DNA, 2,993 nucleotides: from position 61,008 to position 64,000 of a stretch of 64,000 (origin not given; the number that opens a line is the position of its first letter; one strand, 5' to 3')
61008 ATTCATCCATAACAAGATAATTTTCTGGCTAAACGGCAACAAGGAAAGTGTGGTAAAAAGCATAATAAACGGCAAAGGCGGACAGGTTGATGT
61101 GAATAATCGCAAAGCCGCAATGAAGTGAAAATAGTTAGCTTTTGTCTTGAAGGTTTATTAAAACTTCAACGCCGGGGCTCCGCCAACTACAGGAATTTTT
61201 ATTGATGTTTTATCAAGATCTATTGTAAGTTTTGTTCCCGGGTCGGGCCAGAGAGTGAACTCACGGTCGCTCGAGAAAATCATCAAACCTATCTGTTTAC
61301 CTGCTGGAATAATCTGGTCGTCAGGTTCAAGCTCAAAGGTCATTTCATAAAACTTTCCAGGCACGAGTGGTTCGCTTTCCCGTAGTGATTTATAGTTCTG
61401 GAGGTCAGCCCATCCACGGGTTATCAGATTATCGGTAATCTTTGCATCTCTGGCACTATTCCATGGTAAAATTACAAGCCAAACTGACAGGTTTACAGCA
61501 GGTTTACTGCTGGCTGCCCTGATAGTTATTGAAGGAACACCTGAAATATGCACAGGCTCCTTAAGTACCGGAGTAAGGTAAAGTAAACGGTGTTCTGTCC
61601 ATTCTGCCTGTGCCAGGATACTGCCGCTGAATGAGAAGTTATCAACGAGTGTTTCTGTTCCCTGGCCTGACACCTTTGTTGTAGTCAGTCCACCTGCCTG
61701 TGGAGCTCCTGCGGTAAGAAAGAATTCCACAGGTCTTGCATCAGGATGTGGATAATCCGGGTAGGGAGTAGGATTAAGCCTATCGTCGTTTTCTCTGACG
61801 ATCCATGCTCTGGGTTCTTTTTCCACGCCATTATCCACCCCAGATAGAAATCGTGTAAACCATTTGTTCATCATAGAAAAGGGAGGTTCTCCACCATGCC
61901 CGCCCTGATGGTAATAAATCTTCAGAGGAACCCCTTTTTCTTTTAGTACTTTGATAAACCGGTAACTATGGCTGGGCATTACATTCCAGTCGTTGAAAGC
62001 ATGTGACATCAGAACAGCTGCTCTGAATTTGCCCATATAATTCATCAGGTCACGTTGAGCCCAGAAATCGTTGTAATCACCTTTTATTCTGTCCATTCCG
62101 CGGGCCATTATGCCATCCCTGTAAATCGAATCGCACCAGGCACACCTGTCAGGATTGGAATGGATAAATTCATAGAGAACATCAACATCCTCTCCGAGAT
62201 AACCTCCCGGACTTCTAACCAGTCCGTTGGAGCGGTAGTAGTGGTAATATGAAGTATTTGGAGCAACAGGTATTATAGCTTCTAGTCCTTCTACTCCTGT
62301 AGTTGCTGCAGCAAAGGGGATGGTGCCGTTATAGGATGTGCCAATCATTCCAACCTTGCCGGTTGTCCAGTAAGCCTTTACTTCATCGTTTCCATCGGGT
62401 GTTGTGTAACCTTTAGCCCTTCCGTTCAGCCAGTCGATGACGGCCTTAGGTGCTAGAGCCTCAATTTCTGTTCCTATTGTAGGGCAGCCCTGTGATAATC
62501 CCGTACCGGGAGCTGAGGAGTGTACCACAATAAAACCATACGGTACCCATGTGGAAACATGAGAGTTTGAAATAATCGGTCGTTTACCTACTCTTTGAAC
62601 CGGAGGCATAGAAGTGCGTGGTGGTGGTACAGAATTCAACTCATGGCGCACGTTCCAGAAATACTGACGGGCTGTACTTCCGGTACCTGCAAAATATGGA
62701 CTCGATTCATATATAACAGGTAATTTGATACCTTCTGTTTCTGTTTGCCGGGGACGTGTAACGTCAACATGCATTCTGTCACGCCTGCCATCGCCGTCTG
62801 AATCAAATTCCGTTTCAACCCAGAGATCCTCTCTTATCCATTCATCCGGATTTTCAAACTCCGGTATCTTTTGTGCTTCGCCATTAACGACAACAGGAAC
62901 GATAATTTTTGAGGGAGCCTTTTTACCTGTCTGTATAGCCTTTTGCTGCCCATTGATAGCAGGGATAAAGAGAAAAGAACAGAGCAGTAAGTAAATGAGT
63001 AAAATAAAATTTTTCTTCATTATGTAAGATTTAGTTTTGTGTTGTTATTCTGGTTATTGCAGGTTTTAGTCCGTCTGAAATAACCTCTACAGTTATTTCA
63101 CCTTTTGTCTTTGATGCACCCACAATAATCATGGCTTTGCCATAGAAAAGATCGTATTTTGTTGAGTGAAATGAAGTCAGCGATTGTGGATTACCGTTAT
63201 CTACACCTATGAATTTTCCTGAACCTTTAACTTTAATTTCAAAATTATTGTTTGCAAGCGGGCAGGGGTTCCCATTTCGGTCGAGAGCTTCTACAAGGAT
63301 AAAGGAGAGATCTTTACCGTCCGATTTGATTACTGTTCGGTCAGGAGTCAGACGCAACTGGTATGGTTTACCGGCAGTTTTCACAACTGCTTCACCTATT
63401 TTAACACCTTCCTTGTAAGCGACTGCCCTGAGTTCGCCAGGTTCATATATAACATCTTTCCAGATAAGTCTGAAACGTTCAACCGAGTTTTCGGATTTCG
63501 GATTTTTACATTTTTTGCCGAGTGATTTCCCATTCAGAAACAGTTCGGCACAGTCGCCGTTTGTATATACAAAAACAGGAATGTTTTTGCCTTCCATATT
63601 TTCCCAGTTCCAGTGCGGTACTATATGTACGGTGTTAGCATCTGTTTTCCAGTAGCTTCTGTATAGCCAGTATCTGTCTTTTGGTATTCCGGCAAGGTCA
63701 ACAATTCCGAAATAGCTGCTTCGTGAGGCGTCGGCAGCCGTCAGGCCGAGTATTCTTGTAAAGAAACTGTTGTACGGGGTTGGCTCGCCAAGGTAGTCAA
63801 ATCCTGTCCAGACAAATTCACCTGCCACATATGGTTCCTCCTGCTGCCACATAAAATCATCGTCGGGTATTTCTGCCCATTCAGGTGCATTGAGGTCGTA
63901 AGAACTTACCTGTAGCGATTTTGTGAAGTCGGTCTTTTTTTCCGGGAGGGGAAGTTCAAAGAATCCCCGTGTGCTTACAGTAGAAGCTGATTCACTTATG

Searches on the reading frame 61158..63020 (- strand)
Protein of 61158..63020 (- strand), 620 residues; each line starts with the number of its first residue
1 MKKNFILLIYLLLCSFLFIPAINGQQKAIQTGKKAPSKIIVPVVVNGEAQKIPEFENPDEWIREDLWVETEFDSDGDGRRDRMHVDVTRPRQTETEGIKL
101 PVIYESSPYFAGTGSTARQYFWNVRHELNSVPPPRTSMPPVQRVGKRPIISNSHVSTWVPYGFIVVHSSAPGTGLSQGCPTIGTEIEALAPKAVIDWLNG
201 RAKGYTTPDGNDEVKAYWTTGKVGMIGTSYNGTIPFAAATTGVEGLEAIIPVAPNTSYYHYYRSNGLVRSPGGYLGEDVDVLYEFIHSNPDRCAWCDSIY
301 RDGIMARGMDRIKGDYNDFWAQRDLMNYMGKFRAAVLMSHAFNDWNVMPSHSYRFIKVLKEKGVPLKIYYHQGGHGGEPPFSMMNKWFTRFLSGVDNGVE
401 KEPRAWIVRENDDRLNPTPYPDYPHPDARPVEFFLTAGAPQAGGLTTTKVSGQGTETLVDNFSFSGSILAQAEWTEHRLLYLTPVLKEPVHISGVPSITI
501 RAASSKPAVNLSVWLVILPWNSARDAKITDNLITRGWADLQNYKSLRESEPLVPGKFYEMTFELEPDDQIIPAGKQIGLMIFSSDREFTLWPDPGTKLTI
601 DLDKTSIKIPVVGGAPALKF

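Call 62: search_protein_families(library=pfam, proteins=[window:61158-63020:-], max_evalue=0.00001)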
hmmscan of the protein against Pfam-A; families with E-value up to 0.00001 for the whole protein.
window:61158-63020:- (620 aa): 3 families
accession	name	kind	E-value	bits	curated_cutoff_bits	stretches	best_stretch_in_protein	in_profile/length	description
PF02129.25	Peptidase_S15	-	2.9e-56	191.5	23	1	77-376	1-261/262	X-Pro dipeptidyl-peptidase (S15 family)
PF08530.16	PepX_C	-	4.9e-40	138.2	22.5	1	397-605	1-200/217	X-Pro dipeptidyl-peptidase C-terminal non-catalytic domain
PF00326.27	Peptidase_S9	-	6.5e-06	26.2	22.6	0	319-391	129-202/213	Prolyl oligopeptidase family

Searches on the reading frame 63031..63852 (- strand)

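Call 83: search_protein_families(library=pfam, proteins=[window:63031-63852:-], max_evalue=0.0001)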
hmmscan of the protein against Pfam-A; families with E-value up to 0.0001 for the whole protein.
window:63031-63852:- (273 aa): 2 families
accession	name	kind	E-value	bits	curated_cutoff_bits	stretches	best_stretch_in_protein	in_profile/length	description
PF18565.7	Glyco_hydro2_C5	-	4.2e-33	113.7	32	1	166-265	1-100/103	Glycoside hydrolase family 2 C-terminal domain 5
PF16355.11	DUF4982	-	3.5e-22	78.6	23.9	1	88-152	1-60/61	Domain of unknown function (DUF4982)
